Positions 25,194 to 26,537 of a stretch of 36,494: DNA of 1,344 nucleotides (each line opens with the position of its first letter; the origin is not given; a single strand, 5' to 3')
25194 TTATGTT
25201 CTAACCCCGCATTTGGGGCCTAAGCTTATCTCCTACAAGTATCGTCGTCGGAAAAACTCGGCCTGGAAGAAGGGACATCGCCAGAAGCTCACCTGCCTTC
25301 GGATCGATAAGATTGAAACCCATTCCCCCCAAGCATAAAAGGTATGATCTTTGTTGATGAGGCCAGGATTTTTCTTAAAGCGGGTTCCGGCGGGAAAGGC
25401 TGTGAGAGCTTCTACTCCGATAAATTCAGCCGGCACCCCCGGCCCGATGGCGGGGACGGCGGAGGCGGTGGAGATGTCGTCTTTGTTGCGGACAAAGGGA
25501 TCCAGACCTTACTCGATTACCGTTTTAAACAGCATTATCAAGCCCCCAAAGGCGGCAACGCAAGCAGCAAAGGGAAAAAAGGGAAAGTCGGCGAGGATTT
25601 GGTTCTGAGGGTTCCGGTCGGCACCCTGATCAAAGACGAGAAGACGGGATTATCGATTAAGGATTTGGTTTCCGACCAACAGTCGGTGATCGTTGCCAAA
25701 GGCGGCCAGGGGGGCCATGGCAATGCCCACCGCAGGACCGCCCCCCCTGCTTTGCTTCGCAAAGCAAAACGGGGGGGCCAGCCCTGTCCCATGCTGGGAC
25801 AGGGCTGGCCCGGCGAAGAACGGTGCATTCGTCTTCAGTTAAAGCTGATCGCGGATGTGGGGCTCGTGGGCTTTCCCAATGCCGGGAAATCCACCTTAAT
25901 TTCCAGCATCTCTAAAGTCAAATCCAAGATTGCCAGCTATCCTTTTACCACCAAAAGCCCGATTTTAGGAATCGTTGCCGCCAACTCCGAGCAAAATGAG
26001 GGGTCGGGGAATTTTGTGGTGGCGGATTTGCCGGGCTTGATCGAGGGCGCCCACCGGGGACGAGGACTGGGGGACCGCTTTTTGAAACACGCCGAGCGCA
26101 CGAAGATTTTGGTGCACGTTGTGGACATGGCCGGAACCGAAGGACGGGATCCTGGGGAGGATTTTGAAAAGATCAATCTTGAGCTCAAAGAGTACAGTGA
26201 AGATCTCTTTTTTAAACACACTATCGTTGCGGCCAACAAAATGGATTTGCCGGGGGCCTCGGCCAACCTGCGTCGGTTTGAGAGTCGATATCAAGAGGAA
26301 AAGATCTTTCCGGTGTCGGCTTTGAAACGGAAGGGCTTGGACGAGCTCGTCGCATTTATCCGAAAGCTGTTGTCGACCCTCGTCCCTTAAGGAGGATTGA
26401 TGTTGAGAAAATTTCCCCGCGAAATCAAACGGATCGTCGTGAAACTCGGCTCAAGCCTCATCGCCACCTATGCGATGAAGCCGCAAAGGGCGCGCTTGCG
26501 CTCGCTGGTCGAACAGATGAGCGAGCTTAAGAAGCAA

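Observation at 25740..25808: Palindromic repeat translated in frame inside the essential GTPase gene obg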

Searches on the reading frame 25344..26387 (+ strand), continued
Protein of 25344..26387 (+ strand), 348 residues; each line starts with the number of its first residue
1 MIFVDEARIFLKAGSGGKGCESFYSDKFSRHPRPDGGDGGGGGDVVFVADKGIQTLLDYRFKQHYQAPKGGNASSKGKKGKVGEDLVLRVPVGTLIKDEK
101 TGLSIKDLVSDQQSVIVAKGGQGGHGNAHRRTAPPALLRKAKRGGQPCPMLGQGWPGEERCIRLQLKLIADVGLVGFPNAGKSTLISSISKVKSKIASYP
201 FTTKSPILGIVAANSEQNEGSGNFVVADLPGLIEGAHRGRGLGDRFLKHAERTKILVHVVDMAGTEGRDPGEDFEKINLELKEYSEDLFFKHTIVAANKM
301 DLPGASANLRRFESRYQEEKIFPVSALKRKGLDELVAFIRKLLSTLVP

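Call 38: predict_structure(alignment_id=A1)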
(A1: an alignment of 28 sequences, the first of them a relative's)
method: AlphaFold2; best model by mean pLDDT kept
length: 348 residues; sequences in the alignment: 28
mean_pLDDT: 79.5   pTM: 0.63
mean pLDDT of the five models: 79.5, 78.4, 76.9, 76.2, 72.1
residues with pLDDT >= 90: 136; 70-90: 124; 50-70: 55; < 50: 33
segments of 3 or more residues with pLDDT < 50: 137-149, 193-204, 217-219
pLDDT, mean of each block of 10 residues (from residue 1): 74 93 77 84 96 80 92 85 96 90 90 95 83 53 44 82 80 86 86 43 52 56 74 54 60 85 91 90 71 89 96 94 94 92 75
secondary structure, 60 per line:
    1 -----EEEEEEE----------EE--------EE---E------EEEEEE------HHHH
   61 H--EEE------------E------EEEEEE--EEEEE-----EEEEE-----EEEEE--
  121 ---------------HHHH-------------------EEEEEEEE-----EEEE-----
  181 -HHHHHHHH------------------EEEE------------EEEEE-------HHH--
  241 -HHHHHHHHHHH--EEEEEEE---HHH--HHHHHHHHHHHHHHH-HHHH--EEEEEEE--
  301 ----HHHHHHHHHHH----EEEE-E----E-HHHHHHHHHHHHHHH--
elements in order: E6-12 E45-50 H57-61 E64-66 E86-91 E94-98 E104-108 E114-118 H136-139 E159-166 E172-175 H182-189 E208-211 E224-228 H242-252 E255-261 H270-284 H286-289 E292-298 H305-315 E320-323 H332-346
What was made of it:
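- The flanking blocks score 82-83 (call 38).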

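Call 61: find_encoding_contigs(protein=P0002, flank=3000, max_places=1)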
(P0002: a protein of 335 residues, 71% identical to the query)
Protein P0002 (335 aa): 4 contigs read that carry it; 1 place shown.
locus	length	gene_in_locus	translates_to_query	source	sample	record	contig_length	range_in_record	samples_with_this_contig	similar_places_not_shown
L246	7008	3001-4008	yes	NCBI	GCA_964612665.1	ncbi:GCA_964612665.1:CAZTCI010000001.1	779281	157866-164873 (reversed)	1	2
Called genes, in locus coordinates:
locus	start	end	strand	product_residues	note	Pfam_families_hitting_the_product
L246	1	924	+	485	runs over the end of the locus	PF07660:STN, PF03958:Secretin_N, PF00263:Secretin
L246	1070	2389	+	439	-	PF10150:RNase_E_G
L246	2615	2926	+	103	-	PF00829:Ribosomal_L21p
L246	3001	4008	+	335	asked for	PF01018:GTP1_OBG, PF01926:MMR_HSR1, PF02421:FeoB_N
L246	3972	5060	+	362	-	PF00696:AA_kinase, PF01472:PUA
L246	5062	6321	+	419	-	PF00171:Aldedh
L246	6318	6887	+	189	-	PF01467:CTP_transf_like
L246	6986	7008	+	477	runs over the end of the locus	PF02878:PGM_PMM_I, PF02879:PGM_PMM_II, PF02880:PGM_PMM_III, PF00408:PGM_PMM_IV (weak)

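Call 62: find_encoding_contigs(protein=P0004, flank=3000, max_places=1)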
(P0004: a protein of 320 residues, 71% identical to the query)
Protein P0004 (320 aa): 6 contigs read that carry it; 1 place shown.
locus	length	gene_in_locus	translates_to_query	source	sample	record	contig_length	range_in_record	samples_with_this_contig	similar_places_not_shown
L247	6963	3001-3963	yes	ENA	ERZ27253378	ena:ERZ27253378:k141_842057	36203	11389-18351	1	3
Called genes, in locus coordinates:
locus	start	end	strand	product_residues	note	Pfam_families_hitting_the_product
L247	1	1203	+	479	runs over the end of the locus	PF21305:type_II_gspD_N0 (faint), PF07660:STN, PF03958:Secretin_N, PF00263:Secretin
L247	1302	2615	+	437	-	PF10150:RNase_E_G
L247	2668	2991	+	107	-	PF00829:Ribosomal_L21p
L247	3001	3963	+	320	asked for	PF01018:GTP1_OBG, PF00025:Arf (weak), PF01926:MMR_HSR1, PF02421:FeoB_N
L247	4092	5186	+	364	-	PF00696:AA_kinase, PF01472:PUA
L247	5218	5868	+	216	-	-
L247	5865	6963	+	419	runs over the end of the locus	PF00171:Aldedh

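Call 71: find_encoding_contigs(protein=P0016, flank=500, max_places=1)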
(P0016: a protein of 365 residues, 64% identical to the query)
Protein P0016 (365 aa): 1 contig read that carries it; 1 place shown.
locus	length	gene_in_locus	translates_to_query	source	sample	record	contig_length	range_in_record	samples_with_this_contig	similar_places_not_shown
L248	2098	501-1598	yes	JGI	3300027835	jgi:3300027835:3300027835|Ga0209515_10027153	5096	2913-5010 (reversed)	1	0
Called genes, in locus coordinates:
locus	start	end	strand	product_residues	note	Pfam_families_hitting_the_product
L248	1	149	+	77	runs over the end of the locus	?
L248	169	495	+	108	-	PF00829:Ribosomal_L21p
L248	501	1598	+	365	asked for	PF01018:GTP1_OBG, PF01926:MMR_HSR1, PF02421:FeoB_N (weak)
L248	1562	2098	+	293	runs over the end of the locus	PF00696:AA_kinase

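Call 72: find_encoding_contigs(protein=P0027, flank=500, max_places=1)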
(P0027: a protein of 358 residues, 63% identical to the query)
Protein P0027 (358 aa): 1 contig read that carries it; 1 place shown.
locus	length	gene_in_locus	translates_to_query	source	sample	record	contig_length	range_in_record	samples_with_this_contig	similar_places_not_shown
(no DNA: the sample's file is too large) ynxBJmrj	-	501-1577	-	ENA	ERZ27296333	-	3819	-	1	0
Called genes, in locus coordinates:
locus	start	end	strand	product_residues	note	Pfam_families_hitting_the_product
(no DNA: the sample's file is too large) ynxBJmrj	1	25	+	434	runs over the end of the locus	PF10150:RNase_E_G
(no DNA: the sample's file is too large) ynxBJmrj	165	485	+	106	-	PF00829:Ribosomal_L21p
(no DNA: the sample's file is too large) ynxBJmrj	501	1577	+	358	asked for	PF01018:GTP1_OBG, PF01926:MMR_HSR1, PF02421:FeoB_N (faint)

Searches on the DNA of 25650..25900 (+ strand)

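Call 47: search_rna_families(source=window, start=25650, end=25900, threshold=evalue, max_evalue=10)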
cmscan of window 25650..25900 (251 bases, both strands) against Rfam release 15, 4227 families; matches with E-value up to 10: 22.
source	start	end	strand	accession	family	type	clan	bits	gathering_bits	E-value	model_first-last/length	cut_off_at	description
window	25774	25811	+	RF03392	mir-3943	Gene; miRNA;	-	26.7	69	0.046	1-84/84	no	mir-3943 microRNA precursor family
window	25734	25786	-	RF03394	mir-2574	Gene; miRNA;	-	26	90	0.0017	1-68/68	no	mir-2574 microRNA precursor family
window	25775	25811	-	RF03392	mir-3943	Gene; miRNA;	-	23.8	69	0.19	1-84/84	no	mir-3943 microRNA precursor family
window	25777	25809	-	RF03366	mir-3122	Gene; miRNA;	-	22.7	92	0.053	1-73/73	no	mir-3122 microRNA precursor family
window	25774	25812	-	RF04096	mir-4433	Gene; miRNA;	-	22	77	0.037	1-83/83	no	mir-4433 microRNA precursor family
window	25740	25779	-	RF03734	mir-4773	Gene; miRNA;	-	21.4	100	0.12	1-78/78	no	mir-4773 microRNA precursor family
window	25774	25812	+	RF04068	mir-3927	Gene; miRNA;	-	20.6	90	0.2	1-85/85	no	mir-3927 microRNA precursor family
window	25733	25785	+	RF03394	mir-2574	Gene; miRNA;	-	19.6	90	0.11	1-68/68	no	mir-2574 microRNA precursor family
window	25740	25779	+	RF03734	mir-4773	Gene; miRNA;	-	19.5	100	0.37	1-78/78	no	mir-4773 microRNA precursor family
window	25728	25789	-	RF03834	mir-3173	Gene; miRNA;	-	19.2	84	0.46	1-80/80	no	mir-3173 microRNA precursor family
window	25739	25780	+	RF03834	mir-3173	Gene; miRNA;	-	18.7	84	0.59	1-80/80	no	mir-3173 microRNA precursor family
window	25772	25812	-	RF03611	mir-7147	Gene; miRNA;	-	18.5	90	0.18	1-58/58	no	mir-7147 microRNA precursor family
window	25665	25679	-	RF03128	L31-Coriobacteria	Cis-reg; leader;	CL00118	18.5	33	0.83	4-18/33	no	L31-Coriobacteria ribosomal protein leader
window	25739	25779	+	RF03451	mir-3188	Gene; miRNA;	-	16.4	93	3.6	1-86/86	no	mir-3188 microRNA precursor family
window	25731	25788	-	RF04068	mir-3927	Gene; miRNA;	-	15.8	90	3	1-85/85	no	mir-3927 microRNA precursor family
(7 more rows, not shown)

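Call 78: build_rna_model(alignment_id=A4, structure=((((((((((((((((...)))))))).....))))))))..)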
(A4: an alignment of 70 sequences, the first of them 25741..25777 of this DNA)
Model R1 built from alignment A4 (70 sequences, 42 columns); structure: as given.
model positions 38; base pairs 15; branch points 0; effective number of sequences 14.18; information 1.435 bits per position. Calibrated on 0.2 Mb of random sequence (short: E-values are rough).
structure used (alignment columns):
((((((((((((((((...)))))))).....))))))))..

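Call 79: search_with_rna_model(model_id=R1, source=window, filters=off, max_evalue=10)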
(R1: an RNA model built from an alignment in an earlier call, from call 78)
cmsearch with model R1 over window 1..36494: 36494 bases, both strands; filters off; matches with E-value up to 10: 24.
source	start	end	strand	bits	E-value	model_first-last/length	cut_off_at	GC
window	35982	36019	-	64.6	1.8e-07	1-38/38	no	0.68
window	25741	25777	+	52.4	8.9e-06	1-38/38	no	0.65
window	35982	36019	+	44.9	9.8e-05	1-38/38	no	0.68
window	25741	25777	-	30.5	0.01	1-38/38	no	0.65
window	14035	14070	-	25.3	0.056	1-38/38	no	0.61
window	14035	14070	+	24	0.083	1-38/38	no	0.61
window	7824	7852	+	15.1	1.5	1-38/38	no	0.59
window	16309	16327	-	13.9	2.2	1-38/38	no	0.84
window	16309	16327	+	13.7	2.3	1-38/38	no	0.84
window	21324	21344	+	12.3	3.6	1-38/38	no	0.62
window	16355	16374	+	12.2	3.7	1-38/38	no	0.85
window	16355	16374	-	11.9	4.2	1-38/38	no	0.85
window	13420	13433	+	11.7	4.4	1-38/38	no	0.71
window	13420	13434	-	11.7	4.5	1-38/38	no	0.73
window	7824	7852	-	10.6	6.3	1-38/38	no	0.59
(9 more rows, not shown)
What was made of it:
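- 25741..25777 (+): Hairpin 1, a member of the dispersed palindromic family called F1 in this report: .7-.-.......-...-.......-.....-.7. Translated as (A)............. Covariance model R1 scores it at 52.4 bits, E = 9e-6 (call 79).
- Checked: 14035-14070: a weak, divergent match at 25 bits, E about 0.06 (call 79).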

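Call 83: search_with_rna_model(model_id=R1, sources=[L136, L164, L182, L190, L215, L219, L234, L236, L134, L148, L166, L177, L213, L230, L231, L156, L175, L187, L210, L225, L242, L157, L181, L172, L241, L197, L199, L141, L146, L159, L176, L235, L173, L191, L004], max_evalue=0.001)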
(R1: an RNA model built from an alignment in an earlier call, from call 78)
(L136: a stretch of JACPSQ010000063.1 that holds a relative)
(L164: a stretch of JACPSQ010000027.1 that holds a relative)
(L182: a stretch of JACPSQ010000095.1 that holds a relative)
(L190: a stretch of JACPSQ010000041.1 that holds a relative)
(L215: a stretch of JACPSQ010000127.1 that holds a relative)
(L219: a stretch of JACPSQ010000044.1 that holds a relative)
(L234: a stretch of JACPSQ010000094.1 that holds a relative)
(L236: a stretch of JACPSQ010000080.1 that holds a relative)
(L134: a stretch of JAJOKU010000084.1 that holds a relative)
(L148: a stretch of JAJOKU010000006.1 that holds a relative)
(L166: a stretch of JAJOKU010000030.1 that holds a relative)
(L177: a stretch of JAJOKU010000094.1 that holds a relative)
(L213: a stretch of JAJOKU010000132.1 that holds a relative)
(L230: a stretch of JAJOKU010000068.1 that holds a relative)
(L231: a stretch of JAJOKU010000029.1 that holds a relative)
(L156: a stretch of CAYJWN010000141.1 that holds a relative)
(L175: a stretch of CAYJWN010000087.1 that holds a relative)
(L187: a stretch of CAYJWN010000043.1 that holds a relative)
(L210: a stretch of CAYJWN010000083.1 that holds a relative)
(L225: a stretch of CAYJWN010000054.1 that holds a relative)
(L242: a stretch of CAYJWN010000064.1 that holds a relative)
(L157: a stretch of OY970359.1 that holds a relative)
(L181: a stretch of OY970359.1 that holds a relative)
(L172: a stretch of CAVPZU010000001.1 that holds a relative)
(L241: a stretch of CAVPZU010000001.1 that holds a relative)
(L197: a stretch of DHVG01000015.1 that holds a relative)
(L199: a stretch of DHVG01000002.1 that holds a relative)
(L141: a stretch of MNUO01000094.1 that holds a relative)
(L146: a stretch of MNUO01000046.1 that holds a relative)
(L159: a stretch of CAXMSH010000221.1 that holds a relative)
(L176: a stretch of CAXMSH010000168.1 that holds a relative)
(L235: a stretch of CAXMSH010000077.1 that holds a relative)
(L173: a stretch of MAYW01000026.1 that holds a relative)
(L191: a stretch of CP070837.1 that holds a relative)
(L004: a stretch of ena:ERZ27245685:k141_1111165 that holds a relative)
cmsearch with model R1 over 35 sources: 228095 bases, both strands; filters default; matches with E-value up to 0.001: 52.
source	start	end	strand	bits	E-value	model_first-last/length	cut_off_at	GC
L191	7484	7521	+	66.1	6.7e-07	1-38/38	no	0.71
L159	1908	1945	-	65.7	7.7e-07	1-38/38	no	0.66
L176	2812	2849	-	65.7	7.7e-07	1-38/38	no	0.66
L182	3398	3435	-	65.3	8.6e-07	1-38/38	no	0.66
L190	7650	7687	+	65.3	8.6e-07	1-38/38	no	0.66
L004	10434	10471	+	64.6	1.1e-06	1-38/38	no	0.68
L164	4236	4273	+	63.6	1.5e-06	1-38/38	no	0.66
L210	3853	3890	-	63.5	1.6e-06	1-38/38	no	0.68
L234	471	508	+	63.3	1.6e-06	1-38/38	no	0.61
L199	2583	2620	-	63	1.8e-06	1-38/38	no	0.68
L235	1513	1550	+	62.1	2.4e-06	1-38/38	no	0.63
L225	4244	4281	-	61.4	3e-06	1-38/38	no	0.66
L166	933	970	-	60.4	4.3e-06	1-38/38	no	0.61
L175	865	902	+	60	4.9e-06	1-38/38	no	0.63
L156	2023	2060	+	59.8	5.1e-06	1-38/38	no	0.61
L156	3602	3639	+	59.8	5.1e-06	1-38/38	no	0.61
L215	1004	1041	-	59.7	5.2e-06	1-38/38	no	0.66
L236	947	984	-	59.7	5.2e-06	1-38/38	no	0.66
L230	3370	3407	-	59.3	6e-06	1-38/38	no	0.63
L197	1968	2005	+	59.3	6e-06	1-38/38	no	0.63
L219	1678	1715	-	54.2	3.1e-05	1-38/38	no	0.66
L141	3362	3397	+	53.5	3.9e-05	1-38/38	no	0.69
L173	82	117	+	53.5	3.9e-05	2-37/38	no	0.69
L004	5117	5174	+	53.4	4e-05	1-38/38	no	0.67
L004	20676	20712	-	52.4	5.6e-05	1-38/38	no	0.65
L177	6888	6924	-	52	6.3e-05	1-38/38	no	0.62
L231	5933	5970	+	51.5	7.4e-05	1-38/38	no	0.58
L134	386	421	+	50.8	9.3e-05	2-37/38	no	0.64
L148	406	441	-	50.8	9.3e-05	2-37/38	no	0.64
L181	2372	2407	-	50.8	9.3e-05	2-37/38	no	0.64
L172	1767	1802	+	50.8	9.3e-05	2-37/38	no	0.64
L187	4319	4355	+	49.3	0.00015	1-38/38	no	0.7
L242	78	114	-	48.9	0.00017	1-38/38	no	0.62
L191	7484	7521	-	48.6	0.00019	1-38/38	no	0.71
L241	1218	1253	-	48.5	0.0002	2-37/38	no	0.61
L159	1908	1945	+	48.1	0.00022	1-38/38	no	0.66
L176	2812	2849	+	48.1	0.00022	1-38/38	no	0.66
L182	3398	3435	+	47.8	0.00025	1-38/38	no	0.66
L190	7650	7687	-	47.8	0.00025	1-38/38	no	0.66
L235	1513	1550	-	46.8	0.00034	1-38/38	no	0.63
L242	1928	1965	-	46.5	0.00037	1-38/38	no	0.82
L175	865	902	-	46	0.00043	1-38/38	no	0.63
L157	646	682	-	46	0.00044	1-38/38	no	0.65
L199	2583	2620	+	45.9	0.00046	1-38/38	no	0.68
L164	4236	4273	-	45.8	0.00047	1-38/38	no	0.66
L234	471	508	-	45.8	0.00047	1-38/38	no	0.61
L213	57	93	-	45.7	0.00049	1-38/38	no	0.59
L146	3394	3429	+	45.4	0.00053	1-38/38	no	0.67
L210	3853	3890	+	45.3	0.00054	1-38/38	no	0.68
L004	10434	10471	-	44.9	0.00062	1-38/38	no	0.68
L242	1928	1965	+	44.8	0.00065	1-38/38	no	0.82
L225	4244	4281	+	44.2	0.00079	1-38/38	no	0.66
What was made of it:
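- On REP / REPIN (RAYT-associated): Four copies in about 46 kb of this genome (calls 79, 83).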
